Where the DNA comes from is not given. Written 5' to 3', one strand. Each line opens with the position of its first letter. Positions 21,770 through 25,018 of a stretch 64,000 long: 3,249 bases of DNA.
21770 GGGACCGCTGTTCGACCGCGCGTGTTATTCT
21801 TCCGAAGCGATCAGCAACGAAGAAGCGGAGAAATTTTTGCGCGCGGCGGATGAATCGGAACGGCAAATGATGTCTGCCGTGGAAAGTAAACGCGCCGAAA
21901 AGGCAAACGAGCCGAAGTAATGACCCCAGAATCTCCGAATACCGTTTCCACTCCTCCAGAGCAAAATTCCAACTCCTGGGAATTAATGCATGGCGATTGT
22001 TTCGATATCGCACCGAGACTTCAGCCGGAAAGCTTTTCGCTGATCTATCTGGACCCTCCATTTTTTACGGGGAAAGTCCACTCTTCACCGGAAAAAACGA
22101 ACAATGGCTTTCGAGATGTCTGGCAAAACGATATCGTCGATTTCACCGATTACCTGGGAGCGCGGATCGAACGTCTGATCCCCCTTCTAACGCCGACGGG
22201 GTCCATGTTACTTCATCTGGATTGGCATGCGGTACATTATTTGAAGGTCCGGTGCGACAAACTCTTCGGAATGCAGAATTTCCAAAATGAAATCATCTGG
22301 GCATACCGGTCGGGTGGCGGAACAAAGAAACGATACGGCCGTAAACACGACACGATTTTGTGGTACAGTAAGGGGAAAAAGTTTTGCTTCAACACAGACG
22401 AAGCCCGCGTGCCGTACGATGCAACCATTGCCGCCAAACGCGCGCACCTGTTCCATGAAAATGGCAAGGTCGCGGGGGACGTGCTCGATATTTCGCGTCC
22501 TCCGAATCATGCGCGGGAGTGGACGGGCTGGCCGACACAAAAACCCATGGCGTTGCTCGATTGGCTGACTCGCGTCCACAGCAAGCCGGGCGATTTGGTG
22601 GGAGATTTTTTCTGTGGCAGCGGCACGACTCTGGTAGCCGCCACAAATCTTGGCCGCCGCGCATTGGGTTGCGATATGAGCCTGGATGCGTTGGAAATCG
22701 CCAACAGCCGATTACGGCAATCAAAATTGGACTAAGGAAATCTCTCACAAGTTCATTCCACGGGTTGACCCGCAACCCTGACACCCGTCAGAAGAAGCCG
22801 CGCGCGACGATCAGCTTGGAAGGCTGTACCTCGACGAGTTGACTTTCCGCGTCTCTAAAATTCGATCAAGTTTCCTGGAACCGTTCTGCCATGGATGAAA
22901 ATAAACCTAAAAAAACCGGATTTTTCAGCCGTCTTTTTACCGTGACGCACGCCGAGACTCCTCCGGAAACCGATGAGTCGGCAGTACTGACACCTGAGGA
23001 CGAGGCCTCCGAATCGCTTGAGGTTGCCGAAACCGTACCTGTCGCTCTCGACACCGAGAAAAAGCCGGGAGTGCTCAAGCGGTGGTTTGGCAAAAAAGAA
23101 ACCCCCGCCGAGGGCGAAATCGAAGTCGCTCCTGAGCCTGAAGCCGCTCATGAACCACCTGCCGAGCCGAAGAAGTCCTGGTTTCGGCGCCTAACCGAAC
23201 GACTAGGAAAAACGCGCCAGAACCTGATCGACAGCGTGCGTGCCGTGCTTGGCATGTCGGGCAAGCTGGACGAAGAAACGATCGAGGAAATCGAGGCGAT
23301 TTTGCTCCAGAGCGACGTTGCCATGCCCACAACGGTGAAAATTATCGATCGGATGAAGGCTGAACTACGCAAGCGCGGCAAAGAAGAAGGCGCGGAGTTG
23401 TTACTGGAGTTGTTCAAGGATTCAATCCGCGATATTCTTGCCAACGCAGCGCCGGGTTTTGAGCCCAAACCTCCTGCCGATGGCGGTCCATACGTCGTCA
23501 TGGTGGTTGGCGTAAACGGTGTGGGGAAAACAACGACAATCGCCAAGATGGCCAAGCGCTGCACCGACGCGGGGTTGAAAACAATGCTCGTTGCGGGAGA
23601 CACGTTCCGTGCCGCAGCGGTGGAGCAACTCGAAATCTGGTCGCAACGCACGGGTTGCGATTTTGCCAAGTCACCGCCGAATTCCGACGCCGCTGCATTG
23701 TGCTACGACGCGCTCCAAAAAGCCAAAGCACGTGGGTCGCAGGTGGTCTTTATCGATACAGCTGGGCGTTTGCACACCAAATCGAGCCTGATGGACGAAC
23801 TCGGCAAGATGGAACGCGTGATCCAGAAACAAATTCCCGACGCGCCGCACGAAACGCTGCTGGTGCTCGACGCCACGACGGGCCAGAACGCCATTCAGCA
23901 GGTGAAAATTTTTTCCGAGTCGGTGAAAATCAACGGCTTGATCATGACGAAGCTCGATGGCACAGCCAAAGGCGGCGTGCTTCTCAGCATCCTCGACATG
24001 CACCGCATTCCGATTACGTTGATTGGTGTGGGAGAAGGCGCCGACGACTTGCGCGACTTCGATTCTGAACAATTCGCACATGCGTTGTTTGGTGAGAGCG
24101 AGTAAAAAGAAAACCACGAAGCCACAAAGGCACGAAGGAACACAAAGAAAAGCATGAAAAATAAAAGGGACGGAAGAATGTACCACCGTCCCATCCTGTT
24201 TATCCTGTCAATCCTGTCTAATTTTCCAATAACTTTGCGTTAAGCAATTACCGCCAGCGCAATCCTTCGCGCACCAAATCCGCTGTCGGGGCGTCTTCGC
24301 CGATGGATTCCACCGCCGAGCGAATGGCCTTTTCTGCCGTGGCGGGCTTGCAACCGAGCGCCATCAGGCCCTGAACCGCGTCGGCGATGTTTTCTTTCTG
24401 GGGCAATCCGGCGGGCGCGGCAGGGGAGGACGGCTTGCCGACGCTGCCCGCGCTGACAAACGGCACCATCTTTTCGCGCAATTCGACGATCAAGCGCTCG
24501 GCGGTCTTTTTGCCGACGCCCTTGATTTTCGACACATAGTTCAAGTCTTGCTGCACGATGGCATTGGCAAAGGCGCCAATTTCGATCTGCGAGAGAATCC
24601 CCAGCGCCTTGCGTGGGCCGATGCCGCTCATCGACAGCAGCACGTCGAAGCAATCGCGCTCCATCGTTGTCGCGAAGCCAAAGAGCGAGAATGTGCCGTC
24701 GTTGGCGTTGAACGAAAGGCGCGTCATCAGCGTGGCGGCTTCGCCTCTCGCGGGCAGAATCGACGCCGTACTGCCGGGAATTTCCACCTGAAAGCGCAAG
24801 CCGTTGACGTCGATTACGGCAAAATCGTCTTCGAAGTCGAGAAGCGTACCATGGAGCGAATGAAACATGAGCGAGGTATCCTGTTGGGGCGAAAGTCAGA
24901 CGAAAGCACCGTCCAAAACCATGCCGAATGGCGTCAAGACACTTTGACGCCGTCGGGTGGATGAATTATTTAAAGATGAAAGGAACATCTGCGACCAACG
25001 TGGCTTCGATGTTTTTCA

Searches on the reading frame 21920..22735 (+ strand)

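Call 52: search_protein_families(library=pfam, proteins=[window:21920-22735:+], max_evalue=0.0001)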
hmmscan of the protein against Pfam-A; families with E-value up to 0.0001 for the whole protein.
window:21920-22735:+ (271 aa): 1 family
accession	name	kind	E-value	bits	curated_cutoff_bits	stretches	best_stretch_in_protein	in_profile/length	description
PF01555.25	N6_N4_Mtase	-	2.1e-42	146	26.7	1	40-262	2-220/221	DNA methylase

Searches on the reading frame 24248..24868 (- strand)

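Call 53: search_protein_families(library=pfam, proteins=[window:24248-24868:-], max_evalue=0.0001)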
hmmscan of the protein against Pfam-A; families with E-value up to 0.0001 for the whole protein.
window:24248-24868:- (206 aa): 3 families
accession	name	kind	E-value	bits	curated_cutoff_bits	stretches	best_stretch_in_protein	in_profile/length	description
PF14520.12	HHH_5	-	4.3e-16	59.6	27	1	74-132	1-57/57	Helix-hairpin-helix domain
PF01330.27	RuvA_N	-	3.6e-10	40.2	23.6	1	1-64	1-61/61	RuvA N terminal domain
PF07499.19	RuvA_C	-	3.1e-09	37.6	24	1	161-205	3-45/47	RuvA, C-terminal domain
